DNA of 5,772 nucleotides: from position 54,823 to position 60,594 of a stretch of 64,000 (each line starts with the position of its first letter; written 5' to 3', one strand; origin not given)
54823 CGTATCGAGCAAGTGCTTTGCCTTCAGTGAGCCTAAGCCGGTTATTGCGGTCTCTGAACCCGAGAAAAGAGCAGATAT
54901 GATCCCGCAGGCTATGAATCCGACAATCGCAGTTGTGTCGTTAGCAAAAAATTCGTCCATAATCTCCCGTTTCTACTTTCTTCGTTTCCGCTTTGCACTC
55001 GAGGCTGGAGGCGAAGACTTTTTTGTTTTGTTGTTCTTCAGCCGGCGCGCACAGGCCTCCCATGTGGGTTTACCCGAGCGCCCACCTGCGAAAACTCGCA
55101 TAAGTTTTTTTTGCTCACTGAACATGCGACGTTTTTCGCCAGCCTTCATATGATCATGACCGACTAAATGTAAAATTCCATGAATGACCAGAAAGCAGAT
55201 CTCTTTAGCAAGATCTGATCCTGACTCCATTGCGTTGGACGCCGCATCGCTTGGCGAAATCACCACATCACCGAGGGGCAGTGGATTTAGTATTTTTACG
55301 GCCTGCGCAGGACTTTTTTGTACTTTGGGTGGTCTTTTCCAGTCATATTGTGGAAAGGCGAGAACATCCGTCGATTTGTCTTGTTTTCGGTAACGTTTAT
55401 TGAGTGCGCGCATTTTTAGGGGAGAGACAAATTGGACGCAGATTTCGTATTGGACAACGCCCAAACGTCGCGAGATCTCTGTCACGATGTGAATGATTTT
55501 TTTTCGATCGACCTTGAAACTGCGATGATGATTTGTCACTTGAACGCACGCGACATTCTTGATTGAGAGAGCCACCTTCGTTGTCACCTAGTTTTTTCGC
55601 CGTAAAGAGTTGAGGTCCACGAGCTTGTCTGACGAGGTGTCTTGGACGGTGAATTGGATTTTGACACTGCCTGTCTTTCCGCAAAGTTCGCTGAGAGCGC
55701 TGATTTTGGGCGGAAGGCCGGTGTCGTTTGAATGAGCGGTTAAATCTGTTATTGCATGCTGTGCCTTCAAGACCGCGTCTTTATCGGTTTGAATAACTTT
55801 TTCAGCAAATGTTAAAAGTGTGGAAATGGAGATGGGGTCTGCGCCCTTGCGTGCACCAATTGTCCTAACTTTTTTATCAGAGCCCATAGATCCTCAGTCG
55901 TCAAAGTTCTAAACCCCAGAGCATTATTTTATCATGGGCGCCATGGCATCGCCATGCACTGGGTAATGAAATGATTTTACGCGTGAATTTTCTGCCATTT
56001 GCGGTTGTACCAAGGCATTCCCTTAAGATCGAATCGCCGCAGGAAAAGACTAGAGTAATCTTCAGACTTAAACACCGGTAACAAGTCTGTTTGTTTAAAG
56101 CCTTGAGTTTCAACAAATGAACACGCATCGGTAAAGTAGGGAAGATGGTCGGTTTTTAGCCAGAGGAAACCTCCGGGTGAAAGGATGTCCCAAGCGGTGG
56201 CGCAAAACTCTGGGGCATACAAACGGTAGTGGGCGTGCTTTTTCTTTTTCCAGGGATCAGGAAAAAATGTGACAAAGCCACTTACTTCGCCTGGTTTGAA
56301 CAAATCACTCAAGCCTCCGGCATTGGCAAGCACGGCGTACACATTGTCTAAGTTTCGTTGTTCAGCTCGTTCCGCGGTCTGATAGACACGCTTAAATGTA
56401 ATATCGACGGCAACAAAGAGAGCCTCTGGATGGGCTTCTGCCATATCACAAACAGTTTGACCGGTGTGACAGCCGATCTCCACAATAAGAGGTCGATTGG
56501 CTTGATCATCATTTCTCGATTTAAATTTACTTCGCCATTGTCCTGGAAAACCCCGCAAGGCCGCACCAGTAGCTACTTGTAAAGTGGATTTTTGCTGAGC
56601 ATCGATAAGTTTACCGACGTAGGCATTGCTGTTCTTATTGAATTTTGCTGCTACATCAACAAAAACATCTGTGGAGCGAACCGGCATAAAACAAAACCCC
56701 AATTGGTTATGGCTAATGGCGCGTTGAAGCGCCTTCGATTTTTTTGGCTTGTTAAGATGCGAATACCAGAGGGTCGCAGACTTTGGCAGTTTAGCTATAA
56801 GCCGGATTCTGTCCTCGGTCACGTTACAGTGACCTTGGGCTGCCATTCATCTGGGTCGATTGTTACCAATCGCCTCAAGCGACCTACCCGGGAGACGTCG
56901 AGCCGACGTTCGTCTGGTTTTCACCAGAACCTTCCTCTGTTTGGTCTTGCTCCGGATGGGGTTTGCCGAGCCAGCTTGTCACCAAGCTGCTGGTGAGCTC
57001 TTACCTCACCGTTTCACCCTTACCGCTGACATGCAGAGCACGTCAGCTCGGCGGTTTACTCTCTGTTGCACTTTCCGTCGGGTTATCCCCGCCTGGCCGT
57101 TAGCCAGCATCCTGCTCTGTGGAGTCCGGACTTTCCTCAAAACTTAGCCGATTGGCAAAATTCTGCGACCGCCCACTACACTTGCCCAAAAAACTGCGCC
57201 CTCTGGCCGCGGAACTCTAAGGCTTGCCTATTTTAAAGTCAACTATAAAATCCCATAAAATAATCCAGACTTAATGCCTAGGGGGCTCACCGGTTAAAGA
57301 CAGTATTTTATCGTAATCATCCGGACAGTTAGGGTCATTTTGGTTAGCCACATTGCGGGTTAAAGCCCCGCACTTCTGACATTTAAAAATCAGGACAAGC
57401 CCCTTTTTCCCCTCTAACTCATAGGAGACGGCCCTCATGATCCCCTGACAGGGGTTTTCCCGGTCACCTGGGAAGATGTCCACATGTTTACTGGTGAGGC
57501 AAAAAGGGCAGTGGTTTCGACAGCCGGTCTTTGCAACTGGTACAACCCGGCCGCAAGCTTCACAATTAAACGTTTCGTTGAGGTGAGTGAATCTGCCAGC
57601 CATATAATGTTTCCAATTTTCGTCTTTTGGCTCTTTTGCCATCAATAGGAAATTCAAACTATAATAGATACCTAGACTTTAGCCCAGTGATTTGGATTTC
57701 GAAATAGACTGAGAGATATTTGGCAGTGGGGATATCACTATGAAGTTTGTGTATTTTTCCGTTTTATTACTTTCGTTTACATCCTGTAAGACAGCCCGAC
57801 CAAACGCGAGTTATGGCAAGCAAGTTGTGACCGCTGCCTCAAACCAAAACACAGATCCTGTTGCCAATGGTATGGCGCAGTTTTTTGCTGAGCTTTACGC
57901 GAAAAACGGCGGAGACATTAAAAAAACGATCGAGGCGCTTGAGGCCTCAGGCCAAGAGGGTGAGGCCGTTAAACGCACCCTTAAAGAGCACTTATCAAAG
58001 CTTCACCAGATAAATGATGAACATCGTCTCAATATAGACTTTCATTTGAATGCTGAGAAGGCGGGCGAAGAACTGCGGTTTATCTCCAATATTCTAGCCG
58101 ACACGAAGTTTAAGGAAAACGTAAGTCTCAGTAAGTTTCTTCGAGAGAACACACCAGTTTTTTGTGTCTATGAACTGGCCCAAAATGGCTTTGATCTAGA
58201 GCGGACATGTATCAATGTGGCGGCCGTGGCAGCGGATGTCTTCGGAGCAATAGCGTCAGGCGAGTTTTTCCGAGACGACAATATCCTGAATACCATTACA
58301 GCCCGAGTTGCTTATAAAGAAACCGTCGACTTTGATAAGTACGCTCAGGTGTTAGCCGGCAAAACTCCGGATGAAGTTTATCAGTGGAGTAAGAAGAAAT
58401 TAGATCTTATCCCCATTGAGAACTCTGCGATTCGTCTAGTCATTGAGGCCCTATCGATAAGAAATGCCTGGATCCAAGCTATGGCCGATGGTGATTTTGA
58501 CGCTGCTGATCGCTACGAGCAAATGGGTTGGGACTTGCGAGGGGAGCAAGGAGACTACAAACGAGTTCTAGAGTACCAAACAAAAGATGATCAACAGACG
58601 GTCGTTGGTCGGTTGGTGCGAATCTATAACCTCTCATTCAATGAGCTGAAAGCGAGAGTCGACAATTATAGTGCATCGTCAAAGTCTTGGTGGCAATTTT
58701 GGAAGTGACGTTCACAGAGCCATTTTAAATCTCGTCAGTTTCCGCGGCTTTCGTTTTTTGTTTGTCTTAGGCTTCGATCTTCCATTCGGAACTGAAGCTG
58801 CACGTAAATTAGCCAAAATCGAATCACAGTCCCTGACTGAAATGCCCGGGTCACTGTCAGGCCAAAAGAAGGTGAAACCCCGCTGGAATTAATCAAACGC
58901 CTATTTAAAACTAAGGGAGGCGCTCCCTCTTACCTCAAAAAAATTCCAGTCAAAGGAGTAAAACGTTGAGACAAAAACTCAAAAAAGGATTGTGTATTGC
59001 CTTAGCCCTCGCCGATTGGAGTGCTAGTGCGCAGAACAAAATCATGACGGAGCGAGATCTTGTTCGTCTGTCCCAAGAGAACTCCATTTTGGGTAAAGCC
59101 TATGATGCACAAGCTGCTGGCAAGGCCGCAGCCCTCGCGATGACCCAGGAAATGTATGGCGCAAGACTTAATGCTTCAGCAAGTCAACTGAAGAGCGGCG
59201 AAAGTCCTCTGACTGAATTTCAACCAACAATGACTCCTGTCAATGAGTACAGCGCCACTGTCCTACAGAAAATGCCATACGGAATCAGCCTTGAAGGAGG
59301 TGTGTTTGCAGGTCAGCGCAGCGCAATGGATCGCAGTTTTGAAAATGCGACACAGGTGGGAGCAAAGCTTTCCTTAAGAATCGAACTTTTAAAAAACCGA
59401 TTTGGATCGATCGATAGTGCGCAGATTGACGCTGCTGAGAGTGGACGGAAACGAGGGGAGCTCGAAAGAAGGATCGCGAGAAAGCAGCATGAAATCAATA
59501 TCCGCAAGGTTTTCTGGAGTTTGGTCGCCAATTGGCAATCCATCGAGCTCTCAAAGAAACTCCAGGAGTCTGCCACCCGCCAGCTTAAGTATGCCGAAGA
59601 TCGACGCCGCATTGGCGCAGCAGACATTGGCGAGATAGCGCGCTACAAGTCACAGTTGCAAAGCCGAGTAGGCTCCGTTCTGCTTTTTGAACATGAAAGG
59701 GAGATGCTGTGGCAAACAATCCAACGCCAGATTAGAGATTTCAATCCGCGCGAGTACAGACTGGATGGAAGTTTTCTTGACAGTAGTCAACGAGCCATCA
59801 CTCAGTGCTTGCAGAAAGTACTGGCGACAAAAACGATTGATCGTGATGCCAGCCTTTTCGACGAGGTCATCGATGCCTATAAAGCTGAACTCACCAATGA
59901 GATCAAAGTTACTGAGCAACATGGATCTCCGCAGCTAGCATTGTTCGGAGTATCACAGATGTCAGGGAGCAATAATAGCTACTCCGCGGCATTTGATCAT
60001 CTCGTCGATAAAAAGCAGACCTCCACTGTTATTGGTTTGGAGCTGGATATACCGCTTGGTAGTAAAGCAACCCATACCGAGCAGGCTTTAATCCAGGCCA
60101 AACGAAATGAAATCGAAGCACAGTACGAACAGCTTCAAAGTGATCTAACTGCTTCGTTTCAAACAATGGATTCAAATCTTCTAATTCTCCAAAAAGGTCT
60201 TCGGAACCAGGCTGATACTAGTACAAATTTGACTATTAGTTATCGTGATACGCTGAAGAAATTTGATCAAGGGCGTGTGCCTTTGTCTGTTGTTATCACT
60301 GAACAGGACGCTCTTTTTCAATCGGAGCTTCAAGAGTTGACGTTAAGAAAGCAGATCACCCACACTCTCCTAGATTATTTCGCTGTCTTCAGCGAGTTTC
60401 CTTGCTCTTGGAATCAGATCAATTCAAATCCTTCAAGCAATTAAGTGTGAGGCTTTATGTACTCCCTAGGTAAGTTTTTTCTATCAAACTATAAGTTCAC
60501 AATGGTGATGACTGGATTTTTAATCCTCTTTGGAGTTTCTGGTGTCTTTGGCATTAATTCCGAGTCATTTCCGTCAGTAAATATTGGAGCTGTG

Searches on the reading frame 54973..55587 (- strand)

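Call 112: search_protein_families(library=pfam, proteins=[window:54973-55587:-], max_evalue=0.00001)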
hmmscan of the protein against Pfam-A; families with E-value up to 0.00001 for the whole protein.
window:54973-55587:- (204 aa): 1 family
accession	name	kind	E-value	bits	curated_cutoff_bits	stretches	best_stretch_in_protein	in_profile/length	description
PF02130.23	YbeY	-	1.4e-32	112.7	25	1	37-164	17-127/129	Endoribonuclease YbeY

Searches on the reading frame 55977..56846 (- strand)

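Call 112: search_protein_families(library=pfam, proteins=[window:55977-56846:-], max_evalue=0.00001)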
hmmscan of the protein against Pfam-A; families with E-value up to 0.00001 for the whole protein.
window:55977-56846:- (289 aa): 1 family
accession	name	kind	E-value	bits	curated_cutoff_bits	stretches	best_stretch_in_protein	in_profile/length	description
PF02390.23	Methyltransf_4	-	3.8e-33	114.8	24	1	118-253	2-139/173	Putative methyltransferase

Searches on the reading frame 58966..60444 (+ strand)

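Call 31: search_protein_families(library=pfam, proteins=[window:58966-60444:+], max_evalue=0.001)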
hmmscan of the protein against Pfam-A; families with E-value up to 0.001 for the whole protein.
window:58966-60444:+ (492 aa): 1 family
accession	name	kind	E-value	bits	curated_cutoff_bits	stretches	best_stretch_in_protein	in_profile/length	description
PF02321.23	OEP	-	4.3e-21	76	22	2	313-465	29-176/187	Outer membrane efflux protein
